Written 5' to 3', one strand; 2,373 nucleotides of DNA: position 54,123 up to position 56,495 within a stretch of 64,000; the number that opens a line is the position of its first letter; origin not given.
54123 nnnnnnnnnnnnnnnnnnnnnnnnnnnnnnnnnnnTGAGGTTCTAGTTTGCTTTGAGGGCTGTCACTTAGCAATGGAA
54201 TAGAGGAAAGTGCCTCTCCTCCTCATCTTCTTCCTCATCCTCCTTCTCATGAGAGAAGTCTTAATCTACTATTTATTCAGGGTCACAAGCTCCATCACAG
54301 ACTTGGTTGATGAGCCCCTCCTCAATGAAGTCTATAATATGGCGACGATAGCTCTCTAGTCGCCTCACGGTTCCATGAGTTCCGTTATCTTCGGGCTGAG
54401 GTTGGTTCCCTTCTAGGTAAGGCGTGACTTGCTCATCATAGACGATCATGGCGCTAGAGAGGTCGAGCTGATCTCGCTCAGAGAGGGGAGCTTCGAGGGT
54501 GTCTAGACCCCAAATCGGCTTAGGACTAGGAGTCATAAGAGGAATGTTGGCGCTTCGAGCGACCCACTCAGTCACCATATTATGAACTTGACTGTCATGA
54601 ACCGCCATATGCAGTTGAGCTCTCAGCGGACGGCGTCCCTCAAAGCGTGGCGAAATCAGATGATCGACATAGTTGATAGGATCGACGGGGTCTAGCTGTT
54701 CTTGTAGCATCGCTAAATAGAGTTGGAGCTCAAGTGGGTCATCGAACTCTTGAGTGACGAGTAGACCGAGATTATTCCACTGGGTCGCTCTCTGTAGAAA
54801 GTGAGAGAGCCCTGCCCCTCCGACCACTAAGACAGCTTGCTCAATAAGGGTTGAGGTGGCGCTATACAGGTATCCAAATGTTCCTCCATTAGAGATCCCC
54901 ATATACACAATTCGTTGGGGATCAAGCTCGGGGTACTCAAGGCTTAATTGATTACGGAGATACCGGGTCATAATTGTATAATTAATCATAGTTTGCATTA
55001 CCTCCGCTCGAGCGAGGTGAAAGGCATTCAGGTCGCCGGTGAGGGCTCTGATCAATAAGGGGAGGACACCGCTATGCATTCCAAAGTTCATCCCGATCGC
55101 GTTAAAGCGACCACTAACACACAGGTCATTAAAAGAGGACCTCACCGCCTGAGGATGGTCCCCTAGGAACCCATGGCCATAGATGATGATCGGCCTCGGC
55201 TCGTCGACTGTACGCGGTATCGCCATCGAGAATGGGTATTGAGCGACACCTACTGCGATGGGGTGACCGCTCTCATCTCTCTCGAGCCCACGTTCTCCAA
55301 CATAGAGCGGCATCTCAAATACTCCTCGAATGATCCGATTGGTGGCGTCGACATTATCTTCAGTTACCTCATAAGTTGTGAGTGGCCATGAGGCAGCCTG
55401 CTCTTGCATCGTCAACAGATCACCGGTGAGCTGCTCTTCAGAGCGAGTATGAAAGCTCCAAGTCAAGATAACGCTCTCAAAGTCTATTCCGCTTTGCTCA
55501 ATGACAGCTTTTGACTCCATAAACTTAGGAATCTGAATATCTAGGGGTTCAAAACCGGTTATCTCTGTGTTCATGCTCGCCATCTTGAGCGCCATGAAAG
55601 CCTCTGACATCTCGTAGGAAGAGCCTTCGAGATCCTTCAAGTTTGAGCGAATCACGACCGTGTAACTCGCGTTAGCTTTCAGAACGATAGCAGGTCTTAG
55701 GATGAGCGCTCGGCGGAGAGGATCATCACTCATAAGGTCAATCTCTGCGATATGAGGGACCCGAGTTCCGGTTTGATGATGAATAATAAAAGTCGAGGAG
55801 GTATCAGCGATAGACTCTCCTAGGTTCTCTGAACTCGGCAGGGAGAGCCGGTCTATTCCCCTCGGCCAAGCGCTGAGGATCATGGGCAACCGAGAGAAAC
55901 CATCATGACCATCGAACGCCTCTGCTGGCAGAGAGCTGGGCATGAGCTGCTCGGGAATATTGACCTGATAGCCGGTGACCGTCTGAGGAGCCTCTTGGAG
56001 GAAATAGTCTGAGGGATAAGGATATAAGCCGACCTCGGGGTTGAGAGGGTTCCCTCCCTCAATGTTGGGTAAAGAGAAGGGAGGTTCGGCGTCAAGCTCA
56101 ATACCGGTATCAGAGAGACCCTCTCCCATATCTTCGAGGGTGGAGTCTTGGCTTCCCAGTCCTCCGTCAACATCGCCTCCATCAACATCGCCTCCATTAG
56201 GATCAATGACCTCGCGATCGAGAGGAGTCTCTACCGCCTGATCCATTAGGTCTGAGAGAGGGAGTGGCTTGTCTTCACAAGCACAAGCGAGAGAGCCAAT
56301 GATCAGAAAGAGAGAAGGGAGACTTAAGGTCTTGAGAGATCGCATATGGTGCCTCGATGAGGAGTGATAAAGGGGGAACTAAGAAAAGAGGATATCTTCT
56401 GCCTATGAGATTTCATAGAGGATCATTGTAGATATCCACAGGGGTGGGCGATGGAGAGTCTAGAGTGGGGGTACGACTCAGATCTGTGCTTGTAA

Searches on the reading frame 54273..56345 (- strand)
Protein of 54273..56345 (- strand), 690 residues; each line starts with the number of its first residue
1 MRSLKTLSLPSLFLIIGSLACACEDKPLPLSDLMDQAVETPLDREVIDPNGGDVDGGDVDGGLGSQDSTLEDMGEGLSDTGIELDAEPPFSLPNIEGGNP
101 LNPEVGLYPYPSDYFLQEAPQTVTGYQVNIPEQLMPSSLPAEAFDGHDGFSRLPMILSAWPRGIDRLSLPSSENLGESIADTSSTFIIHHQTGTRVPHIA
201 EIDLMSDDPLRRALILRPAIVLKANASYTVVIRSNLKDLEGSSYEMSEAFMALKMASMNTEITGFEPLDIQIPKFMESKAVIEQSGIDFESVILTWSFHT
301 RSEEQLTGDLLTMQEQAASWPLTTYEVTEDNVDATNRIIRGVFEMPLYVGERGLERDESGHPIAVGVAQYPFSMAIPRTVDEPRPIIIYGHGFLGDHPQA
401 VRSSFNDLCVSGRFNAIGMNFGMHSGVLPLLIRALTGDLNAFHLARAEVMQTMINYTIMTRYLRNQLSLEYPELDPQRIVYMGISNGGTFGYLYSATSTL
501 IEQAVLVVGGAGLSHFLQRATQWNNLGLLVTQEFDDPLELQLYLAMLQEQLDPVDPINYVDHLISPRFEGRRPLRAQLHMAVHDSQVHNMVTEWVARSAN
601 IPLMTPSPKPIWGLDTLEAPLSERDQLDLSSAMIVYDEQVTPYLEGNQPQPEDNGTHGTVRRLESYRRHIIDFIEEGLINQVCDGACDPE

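Call 5: search_protein_families(library=pfam, proteins=[window:54273-56345:-], max_evalue=1)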
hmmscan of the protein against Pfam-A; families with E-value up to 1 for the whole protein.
window:54273-56345:- (690 aa): 1 family
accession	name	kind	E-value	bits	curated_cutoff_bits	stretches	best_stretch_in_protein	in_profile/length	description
PF13205.12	Big_5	-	0.0018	19.4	23.6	1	182-243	38-94/105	Bacterial Ig-like domain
